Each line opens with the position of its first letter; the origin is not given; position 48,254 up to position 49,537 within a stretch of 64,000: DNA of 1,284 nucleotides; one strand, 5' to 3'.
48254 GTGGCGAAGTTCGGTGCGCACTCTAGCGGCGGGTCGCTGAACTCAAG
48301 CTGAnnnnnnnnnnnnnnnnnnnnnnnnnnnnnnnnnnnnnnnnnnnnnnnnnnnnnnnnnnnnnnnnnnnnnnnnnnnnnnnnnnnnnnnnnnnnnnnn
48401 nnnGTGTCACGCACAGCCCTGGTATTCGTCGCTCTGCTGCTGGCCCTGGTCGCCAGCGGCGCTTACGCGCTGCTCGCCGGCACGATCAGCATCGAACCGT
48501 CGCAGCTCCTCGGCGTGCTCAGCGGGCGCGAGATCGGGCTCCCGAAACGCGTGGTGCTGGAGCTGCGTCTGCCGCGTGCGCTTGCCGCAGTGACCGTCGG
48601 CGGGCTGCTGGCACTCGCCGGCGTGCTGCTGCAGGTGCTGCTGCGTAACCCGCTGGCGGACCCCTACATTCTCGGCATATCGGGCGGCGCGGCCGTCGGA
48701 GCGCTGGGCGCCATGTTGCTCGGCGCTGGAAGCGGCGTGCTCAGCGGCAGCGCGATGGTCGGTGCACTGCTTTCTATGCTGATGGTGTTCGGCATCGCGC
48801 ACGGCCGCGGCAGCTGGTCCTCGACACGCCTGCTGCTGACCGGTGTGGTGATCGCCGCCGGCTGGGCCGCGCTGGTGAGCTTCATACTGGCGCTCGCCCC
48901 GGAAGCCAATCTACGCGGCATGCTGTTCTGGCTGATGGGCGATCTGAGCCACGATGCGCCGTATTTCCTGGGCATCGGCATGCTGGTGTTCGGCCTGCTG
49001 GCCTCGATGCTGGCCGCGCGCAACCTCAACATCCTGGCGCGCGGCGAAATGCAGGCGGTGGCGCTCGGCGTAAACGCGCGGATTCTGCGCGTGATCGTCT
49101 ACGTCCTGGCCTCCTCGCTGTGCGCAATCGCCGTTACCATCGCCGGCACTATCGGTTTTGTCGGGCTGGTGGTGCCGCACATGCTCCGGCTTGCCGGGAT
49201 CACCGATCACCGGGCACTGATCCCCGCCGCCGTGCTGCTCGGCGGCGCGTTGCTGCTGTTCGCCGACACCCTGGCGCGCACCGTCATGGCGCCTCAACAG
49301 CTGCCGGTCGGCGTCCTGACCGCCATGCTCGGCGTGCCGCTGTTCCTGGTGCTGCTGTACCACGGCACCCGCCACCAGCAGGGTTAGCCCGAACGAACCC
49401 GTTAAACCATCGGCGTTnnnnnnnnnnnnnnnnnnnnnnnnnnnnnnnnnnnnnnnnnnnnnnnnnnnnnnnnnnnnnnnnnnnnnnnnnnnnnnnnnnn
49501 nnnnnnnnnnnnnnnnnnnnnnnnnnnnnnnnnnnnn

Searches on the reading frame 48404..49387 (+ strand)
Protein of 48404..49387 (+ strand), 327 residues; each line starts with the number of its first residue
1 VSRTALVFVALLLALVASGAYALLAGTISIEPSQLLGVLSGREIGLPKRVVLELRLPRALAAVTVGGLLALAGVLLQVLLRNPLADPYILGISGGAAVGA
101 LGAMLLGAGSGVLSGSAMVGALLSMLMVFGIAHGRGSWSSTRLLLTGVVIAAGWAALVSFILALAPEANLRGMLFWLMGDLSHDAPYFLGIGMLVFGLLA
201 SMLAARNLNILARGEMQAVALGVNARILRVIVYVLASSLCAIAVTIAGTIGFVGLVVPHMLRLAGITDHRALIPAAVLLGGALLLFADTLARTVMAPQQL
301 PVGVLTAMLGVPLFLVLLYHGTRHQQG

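Call 3: search_protein_families(library=pfam, proteins=[window:48404-49387:+], max_evalue=0.1)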
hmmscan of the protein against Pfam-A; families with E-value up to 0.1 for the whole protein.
window:48404-49387:+ (327 aa): 1 family
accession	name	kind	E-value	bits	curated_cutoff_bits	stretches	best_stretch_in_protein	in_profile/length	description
PF01032.23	FecCD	-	1.7e-79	267.6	26.5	1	15-319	2-310/311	FecCD transport family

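Call 4: search_protein_families(library=ncbifam, proteins=[window:48404-49387:+], max_evalue=0.1)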
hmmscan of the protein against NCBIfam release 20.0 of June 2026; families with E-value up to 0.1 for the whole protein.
window:48404-49387:+ (327 aa): 17 families
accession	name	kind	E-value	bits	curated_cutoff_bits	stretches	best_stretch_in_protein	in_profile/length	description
NF003001.0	PRK03784.1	equivalog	4.7e-65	219.9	334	1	7-320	18-327/332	vitamin B12 ABC transporter permease BtuC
TIGR03869.1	F420-0_ABCperm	hypoth_equivalog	1.7e-60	205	437.35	1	46-323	44-323/325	putative F420-0 ABC transporter permease subunit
NF007081.0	PRK09535.1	equivalog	8.7e-60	203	461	1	48-320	88-360/366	vitamin B12 ABC transporter permease BtuC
NF007867.0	PRK10577.1-3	subfamily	4.2e-54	184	849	1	3-321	385-705/710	Fe(3+)-hydroxamate ABC transporter permease FhuB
NF007299.0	PRK09777.1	equivalog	1.1e-53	182.6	406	1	7-319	5-315/318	Fe(3+) dicitrate ABC transporter permease subunit FecD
NF007871.0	PRK10577.2-2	equivalog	1.4e-53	182.5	899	1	7-321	360-676/679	Fe(3+)-hydroxamate ABC transporter permease FhuB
NF007866.0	PRK10577.1-2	equivalog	4.3e-53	180.6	554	1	42-321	380-663/666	Fe(3+)-hydroxamate ABC transporter permease FhuB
NF008407.0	PRK11228.1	equivalog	8.4e-50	169.5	396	1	9-318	13-326/330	iron-dicitrate ABC transporter permease FecC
NF007872.0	PRK10577.2-3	equivalog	1.6e-47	162.2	727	1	5-323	22-333/676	Fe(3+)-hydroxamate ABC transporter permease FhuB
NF007760.0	PRK10441.1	equivalog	1.2e-41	142.9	428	1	4-321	9-329/335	Fe(3+)-siderophore ABC transporter permease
NF007873.0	PRK10577.2-4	equivalog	4.5e-40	138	1012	1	20-321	340-643/646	Fe(3+)-hydroxamate ABC transporter permease FhuB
NF007759.0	PRK10440.1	equivalog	5e-40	137.7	422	1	4-323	8-328/330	iron-enterobactin ABC transporter permease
NF007868.0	PRK10577.1-5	equivalog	1.6e-39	136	943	1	50-320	391-663/666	Fe(3+)-hydroxamate ABC transporter permease FhuB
NF007870.0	PRK10577.2-1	equivalog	8.3e-39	133.8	1355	2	193-324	201-333/678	Fe(3+)-hydroxamate ABC transporter permease FhuB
NF007869.0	PRK10577.1-6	equivalog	4.8e-38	131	954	1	6-324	382-697/703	Fe(3+)-hydroxamate ABC transporter permease FhuB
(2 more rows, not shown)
